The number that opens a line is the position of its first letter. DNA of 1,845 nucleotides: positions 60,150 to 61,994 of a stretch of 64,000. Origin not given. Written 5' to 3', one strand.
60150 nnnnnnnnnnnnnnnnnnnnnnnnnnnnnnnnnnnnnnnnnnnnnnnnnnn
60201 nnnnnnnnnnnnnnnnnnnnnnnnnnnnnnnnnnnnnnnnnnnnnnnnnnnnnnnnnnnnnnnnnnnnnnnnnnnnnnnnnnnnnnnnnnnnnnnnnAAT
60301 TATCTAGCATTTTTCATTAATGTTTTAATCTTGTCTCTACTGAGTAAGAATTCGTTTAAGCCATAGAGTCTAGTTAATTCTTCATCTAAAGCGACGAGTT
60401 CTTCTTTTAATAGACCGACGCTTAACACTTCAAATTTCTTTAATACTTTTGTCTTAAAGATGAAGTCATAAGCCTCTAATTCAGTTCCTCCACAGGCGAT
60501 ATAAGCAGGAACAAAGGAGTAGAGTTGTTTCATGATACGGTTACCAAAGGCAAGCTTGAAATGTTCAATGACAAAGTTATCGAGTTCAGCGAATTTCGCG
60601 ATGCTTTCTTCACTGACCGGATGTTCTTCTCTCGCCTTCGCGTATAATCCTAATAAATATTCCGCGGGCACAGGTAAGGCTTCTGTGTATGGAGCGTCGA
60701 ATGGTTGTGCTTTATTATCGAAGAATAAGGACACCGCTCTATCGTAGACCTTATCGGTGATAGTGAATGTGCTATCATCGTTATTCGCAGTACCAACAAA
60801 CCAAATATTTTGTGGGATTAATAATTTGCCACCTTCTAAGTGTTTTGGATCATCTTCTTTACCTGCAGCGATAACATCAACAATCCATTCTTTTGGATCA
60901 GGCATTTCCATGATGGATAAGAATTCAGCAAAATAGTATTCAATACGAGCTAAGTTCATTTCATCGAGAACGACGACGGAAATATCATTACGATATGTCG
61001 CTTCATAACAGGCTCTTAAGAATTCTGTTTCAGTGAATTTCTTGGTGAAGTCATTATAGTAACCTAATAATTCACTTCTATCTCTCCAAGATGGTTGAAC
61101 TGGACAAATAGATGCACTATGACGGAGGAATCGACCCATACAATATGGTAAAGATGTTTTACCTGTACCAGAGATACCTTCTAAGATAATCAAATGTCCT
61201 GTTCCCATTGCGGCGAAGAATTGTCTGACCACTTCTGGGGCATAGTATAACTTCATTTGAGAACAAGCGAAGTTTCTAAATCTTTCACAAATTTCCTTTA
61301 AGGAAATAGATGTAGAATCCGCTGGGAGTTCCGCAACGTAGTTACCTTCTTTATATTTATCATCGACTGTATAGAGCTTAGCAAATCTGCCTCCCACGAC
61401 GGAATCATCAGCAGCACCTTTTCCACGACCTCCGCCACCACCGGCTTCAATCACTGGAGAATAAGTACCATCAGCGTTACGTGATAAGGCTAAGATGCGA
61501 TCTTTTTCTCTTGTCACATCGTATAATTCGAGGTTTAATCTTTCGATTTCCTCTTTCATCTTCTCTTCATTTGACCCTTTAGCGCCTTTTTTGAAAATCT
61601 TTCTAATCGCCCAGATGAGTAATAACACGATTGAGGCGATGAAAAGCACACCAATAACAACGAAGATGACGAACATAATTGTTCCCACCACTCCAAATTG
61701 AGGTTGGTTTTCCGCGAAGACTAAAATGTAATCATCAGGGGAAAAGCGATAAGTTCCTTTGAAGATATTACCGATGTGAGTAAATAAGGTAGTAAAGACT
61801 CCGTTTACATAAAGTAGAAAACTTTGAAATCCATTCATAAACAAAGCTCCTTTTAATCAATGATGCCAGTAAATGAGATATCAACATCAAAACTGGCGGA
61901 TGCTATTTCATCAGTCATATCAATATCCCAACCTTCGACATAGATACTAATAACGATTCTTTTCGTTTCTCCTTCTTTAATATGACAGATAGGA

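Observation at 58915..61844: Membrane-anchored McrB-family GTPase plus a 460-aa partner embedded between TasA-like and SipW genes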

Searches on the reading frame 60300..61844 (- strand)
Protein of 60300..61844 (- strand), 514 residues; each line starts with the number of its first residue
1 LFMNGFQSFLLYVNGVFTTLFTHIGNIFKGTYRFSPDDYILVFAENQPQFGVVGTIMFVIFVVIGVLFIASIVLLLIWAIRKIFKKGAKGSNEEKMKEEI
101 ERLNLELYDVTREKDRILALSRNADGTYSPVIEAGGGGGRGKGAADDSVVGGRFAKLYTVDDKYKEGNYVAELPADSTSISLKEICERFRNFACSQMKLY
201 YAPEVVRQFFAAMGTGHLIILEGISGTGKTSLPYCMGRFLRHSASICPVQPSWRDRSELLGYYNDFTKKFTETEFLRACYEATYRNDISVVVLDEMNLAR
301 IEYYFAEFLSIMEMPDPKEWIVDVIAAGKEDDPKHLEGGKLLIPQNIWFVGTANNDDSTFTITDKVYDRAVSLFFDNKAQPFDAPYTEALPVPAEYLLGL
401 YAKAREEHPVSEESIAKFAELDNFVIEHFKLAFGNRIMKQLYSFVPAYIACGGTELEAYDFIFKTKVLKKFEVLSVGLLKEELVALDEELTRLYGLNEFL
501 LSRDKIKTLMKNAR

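Call 3: search_protein_families(library=pfam, proteins=[window:60300-61844:-], max_evalue=0.1)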
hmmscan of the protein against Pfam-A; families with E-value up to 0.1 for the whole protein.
window:60300-61844:- (514 aa): 5 families
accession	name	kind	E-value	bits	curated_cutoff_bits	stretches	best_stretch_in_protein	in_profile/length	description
PF07728.20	AAA_5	-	0.012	16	22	1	219-314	2-92/139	AAA domain (dynein-related subfamily)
PF11188.13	DUF2975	-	0.055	13.8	27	1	58-100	90-126/130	Protein of unknown function (DUF2975)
PF20456.3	DUF6709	-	0.06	12.8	27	0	38-102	168-235/339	Family of unknown function (DUF6709)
PF04822.18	Takusan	-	0.067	13.5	28.1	0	91-119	10-41/85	Takusan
PF13401.12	AAA_22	-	0.095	13.5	27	0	216-300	5-97/130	AAA domain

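Call 4: search_protein_families(library=padloc, proteins=[window:60300-61844:-], max_evalue=1)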
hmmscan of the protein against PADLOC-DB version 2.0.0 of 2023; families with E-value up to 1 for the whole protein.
window:60300-61844:- (514 aa): 1 family
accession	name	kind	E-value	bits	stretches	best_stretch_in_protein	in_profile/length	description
PDLC04547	PDC-M26A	-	2.2e-41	140.2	2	196-320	312-437/724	-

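Call 5: search_protein_families(library=ncbifam, proteins=[window:60300-61844:-], max_evalue=0.1)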
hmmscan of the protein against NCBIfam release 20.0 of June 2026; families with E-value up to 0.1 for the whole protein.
window:60300-61844:- (514 aa): 8 families
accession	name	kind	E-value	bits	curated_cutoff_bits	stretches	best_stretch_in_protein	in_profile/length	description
NF008457.0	PRK11331.1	equivalog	0.0015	17.3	637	1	272-386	256-363/459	5-methylcytosine-specific restriction enzyme subunit McrB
NF045849.1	ICE_MMCAP2_0565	equivalog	0.0065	16.1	40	1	54-103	7-56/80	Mbov_0395 family pilin-like conjugal transfer protein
NF010750.0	PRK14153.1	equivalog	0.014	14.9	194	0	84-129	66-111/194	nucleotide exchange factor GrpE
NF001842.0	PRK00567.1-3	equivalog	0.019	15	146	1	59-116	72-128/147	large-conductance mechanosensitive channel protein MscL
TIGR04561.1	membra_charge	hypoth_equivalog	0.041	14.1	30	1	55-103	15-63/82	TIGR04561 family membrane protein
TIGR00150.1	T6A_YjeE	equivalog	0.059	13.2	60.1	0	205-245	11-51/135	tRNA (adenosine(37)-N6)-threonylcarbamoyltransferase complex ATPase subunit type 1 TsaE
TIGR00041.1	DTMP_kinase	equivalog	0.062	13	83.25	0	213-232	1-20/196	dTMP kinase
TIGR01189.1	ccmA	equivalog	0.093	12.4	131.6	0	205-310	15-129/198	heme ABC exporter ATP-binding protein CcmA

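Call 9: find_homologous_proteins(query=window:60300-61844:-)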
Query window:60300-61844:- (514 aa): 8000 proteins with E <= 0.001 among 8000 candidates; the best 120 are listed.
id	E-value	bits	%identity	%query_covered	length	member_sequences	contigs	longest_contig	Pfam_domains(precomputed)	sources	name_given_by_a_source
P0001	0.0e+0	1088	92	100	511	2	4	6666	-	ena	-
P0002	6.3e-293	990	84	100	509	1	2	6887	-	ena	-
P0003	1.2e-290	983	86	98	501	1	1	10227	-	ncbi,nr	ncbi:MAG: hypothetical protein K6C32_04860 [Bacilli bacterium]|nr:hypothetical protein [Bacilli bact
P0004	3.9e-289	978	85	98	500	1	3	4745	-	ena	-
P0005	4.8e-287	971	84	98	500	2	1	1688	-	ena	-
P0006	3.9e-286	968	89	91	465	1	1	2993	-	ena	-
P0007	4.7e-285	964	84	98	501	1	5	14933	-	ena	-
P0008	8.6e-284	960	83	98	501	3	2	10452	-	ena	-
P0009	5.2e-283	958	84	98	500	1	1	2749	-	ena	-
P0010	5.5e-283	958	83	98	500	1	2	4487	-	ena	-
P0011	7.0e-283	957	82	98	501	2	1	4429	-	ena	-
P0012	9.3e-283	957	84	98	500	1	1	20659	-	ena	-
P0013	1.1e-282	957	83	98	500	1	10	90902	-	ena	-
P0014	9.7e-282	953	82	98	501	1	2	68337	-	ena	-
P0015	2.0e-281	952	83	98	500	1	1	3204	-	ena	-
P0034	3.6e-248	843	73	98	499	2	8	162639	-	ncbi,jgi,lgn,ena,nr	ncbi:MAG: hypothetical protein E7181_02275 [Erysipelotrichaceae bacterium]|nr:hypothetical protein [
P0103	2.5e-182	626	55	98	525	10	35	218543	-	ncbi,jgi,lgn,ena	jgi:hypothetical protein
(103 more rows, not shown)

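Call 11: find_encoding_contigs(protein=P0103, flank=10000, max_places=3)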
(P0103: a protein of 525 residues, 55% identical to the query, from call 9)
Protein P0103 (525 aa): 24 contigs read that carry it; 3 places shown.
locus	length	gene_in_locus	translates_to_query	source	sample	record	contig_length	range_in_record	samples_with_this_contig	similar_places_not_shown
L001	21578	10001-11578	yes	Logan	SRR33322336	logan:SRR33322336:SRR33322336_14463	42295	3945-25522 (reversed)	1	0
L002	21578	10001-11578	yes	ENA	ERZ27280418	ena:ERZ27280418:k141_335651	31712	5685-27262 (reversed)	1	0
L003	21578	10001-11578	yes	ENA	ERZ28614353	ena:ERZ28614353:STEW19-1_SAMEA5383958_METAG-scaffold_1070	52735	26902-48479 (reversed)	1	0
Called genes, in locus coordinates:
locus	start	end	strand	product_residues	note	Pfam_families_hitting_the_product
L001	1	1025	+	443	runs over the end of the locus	PF10396:TrmE_N, PF00009:GTP_EFTU (faint), PF00350:Dynamin_N (faint), PF12631:MnmE_helical, PF01926:MMR_HSR1, PF02421:FeoB_N, PF08477:Roc (faint)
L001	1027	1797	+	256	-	PF01026:TatD_DNase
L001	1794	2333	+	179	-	PF01751:Toprim, PF13331:DUF4093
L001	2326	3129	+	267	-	PF00398:RrnaAD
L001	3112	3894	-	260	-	PF01790:LGT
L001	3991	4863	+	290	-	PF22700:MVD-like_N (faint), PF00288:GHMP_kinases_N, PF08544:GHMP_kinases_C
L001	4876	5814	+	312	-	PF00483:NTP_transferase, PF02348:CTP_transf_3 (weak), PF12804:NTP_transf_3, PF25084:LbH_EIF2B (weak), PF00132:Hexapep, PF25087:GMPPB_C (weak)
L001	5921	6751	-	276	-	-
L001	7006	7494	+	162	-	-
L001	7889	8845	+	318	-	-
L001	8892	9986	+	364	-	-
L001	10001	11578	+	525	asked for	-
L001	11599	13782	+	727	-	PF09823:DUF2357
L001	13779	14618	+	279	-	-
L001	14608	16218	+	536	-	PF00563:EAL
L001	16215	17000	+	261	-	PF01048:PNP_UDP_1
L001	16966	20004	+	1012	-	PF00990:GGDEF (faint), PF00563:EAL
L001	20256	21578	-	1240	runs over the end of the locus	-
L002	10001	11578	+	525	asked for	-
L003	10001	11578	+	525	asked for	-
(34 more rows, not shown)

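Call 12: find_encoding_contigs(protein=P0034, flank=10000, max_places=2)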
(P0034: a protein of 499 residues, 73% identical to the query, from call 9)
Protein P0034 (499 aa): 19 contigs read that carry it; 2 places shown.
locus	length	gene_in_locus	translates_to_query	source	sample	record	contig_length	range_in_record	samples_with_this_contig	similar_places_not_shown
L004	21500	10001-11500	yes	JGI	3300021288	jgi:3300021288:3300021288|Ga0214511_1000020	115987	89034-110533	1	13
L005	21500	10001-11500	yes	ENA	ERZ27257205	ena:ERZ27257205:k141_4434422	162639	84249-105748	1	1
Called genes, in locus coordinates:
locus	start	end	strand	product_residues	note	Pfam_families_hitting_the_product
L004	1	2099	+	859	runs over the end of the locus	PF02837:Glyco_hydro_2_N, PF22666:Glyco_hydro_2_N2 (weak), PF00703:Glyco_hydro_2, PF02836:Glyco_hydro_2_C, PF02929:Bgal_small_N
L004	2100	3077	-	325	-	PF06966:DUF1295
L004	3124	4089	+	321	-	PF01625:PMSR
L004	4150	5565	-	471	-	PF00224:PK, PF02887:PK_C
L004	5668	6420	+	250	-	-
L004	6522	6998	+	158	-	PF01909:NTP_transf_2, PF18765:Polbeta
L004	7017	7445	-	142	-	-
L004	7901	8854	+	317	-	-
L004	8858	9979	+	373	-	-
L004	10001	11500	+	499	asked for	-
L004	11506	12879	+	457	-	PF09823:DUF2357 (weak)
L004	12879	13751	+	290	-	-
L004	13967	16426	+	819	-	-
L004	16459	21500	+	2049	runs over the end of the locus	PF09479:Flg_new (faint)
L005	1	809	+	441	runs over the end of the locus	PF00999:Na_H_Exchanger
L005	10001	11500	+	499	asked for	-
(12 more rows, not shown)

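Call 23: search_solved_structures(query=A1, max_evalue=1, show_alignments=3)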
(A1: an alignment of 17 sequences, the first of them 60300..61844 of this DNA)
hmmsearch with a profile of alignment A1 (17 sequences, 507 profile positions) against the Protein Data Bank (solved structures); distinct sequences matched with E-value up to 1: 9.
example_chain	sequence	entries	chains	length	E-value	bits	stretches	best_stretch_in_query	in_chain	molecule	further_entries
6hz4_A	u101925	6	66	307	3.5e-05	25.9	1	198-366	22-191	5-methylcytosine-specific restriction enzyme B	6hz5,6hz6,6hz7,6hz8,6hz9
6ut6_A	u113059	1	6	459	7.9e-05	24.8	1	198-366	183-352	5-methylcytosine-specific restriction enzyme B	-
7vsr_A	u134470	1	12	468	8.2e-05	24.7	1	198-366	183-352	5-methylcytosine-specific restriction enzyme B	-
5och_A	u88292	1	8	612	0.34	12.8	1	197-241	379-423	ATP-binding cassette sub-family B member 8, mitochondrial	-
7ehl_A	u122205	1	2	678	0.4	12.6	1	197-241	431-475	Mitochondrial potassium channel ATP-binding subunit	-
1tmk_A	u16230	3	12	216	0.46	12.4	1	206-240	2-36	THYMIDYLATE KINASE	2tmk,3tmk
6xzt_A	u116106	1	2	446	0.64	11.9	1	197-238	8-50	PIF1 helicase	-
7oar_A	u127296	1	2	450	0.77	11.6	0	197-238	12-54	Pif1 helicase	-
7ada_A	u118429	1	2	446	0.82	11.5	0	197-238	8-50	PIF1 helicase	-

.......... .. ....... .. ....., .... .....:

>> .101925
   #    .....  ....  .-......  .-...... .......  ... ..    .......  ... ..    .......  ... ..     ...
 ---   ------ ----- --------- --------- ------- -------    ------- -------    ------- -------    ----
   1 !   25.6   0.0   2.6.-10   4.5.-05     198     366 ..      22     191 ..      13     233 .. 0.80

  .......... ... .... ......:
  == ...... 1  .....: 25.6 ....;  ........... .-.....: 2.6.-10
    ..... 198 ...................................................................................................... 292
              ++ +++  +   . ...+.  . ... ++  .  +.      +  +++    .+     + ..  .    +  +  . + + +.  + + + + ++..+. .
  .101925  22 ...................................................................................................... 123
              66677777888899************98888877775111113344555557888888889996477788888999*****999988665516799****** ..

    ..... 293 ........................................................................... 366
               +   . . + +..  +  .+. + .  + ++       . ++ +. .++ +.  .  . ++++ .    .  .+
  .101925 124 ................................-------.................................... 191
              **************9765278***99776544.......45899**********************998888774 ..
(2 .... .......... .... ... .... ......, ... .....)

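Call 24: find_related_loci(query=A1, collection=genome_contigs, flank=10000)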
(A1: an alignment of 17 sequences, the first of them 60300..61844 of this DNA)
Query A1 (514 aa) in genome_contigs; peptide patterns used: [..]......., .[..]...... (x = any residue, [..] = any of these).
600 stretches matched a pattern (row limit reached: there are more); 585 encode a relative of the query (tblastn E <= 1e-3); the best 80 are kept; 80 distinct loci.
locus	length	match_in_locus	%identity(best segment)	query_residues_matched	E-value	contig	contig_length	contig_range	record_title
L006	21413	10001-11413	63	42-514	0e+0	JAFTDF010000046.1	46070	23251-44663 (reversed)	MAG: Bacilli bacterium isolate RGIG3712 Goat_Rumen.Co__c2800072, whole genome shotgun sequence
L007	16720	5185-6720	58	8-513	0e+0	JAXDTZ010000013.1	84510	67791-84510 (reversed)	MAG: Candidatus Enteromonas sp. isolate SUG2459 k141_5000821, whole genome shotgun sequence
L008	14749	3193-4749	56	8-512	0e+0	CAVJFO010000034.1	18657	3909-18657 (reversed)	Hallerella sp. isolate G02630-L1_cleanbin_000024 genome assembly, contig: Spades_G02630-L1_contig_1414, whole genome sho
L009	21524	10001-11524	57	1-511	0e+0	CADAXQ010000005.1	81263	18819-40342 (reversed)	MAG: uncultured Erysipelotrichaceae bacterium isolate RUG13722 genome assembly, contig: RUG13722_asm_5, whole genome sho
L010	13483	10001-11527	58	9-514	0e+0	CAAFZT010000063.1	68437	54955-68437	MAG TPA_asm: Bacilli bacterium, isolate HGM10921, WGS project CAAFZT010000000 data, contig: SRS475990_118_k119_286108, w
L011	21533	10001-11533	55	7-512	4e-178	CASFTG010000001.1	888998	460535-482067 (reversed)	uncultured bacterium isolate A3_L3_373373_idba_bin.15 genome assembly, contig: A3_L3_373373_idba_bin.15.fa_scaffold_0, w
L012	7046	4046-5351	66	69-512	1e-166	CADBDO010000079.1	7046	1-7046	MAG: uncultured Erysipelotrichaceae bacterium isolate RUG13880 genome assembly, contig: RUG13880_asm_79, whole genome sh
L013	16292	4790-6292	51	12-514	2e-164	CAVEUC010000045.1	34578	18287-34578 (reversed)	Lachnospiraceae bacterium GAM79 isolate H07667-L1_cleanbin_000062 genome assembly, contig: Spades_H07667-L1_contig_994,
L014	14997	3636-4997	55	68-513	1e-163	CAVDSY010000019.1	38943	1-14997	bacterium isolate H07627-L1_cleanbin_000039 genome assembly, contig: Spades_H07627-L1_contig_563, whole genome shotgun s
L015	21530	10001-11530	50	3-512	6e-162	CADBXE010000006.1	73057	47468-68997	MAG: uncultured Erysipelotrichaceae bacterium isolate RUG14382 genome assembly, contig: RUG14382_asm_6, whole genome sho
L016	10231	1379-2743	54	63-511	3e-160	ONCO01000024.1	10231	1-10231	uncultured Erysipelotrichaceae bacterium isolate RUG187 genome assembly, contig: scaffold_4955, whole genome shotgun seq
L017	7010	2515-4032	50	3-511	8e-159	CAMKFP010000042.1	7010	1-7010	MAG: uncultured Bacillales bacterium isolate SRR12081297_bin.41_metaWRAP_v1.3_MAG genome assembly, contig: ERZ12289777.2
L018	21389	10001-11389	51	43-511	5e-157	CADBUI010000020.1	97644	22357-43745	MAG: uncultured Erysipelotrichaceae bacterium isolate RUG14309 genome assembly, contig: RUG14309_asm_20, whole genome sh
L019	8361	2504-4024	51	7-511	9e-155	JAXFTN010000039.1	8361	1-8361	MAG: Bacilli bacterium isolate SUG2458 k141_1613607, whole genome shotgun sequence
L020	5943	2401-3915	48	7-512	3e-153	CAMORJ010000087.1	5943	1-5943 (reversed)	MAG: uncultured Firmicutes bacterium isolate SRR873608_bin.203_metaWRAP_v1.3_MAG genome assembly, contig: NODE_46311_len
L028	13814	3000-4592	44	2-513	4e-141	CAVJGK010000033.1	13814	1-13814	Lachnospiraceae bacterium isolate G02630-L1_cleanbin_000025 genome assembly, contig: Spades_G02630-L1_contig_2176, whole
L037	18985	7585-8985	52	21-511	4e-159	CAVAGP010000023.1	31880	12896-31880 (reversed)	Faecalibacillus sp. isolate H07605-L1_cleanbin_000015 genome assembly, contig: Spades_H07605-L1_contig_468, whole genome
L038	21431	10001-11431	47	2-486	1e-138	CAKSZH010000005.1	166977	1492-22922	MAG: uncultured Eubacteriales bacterium isolate REFINED_METABAT215_TOP10_CONTIGS_1500_ASSEMBLY_K77_MERGED__Hadza_MoBio_h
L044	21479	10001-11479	46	4-495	4e-138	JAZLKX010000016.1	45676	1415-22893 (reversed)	MAG: Bacilli bacterium isolate T1900044958_TA20190014.MAGScoT_cleanbin_000039 SGB_3889_k141_264649, whole genome shotgun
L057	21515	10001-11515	43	2-511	1e-135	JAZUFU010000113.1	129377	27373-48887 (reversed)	MAG: Acutalibacteraceae bacterium isolate T1900045292_TH20190062.MAGScoT_cleanbin_000001 SGB_6039_k141_550877, whole gen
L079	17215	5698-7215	43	2-498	4e-133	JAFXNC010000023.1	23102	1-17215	MAG: Ruminococcus sp. isolate RGIG6565 Sheep_Reticulum-5__c555, whole genome shotgun sequence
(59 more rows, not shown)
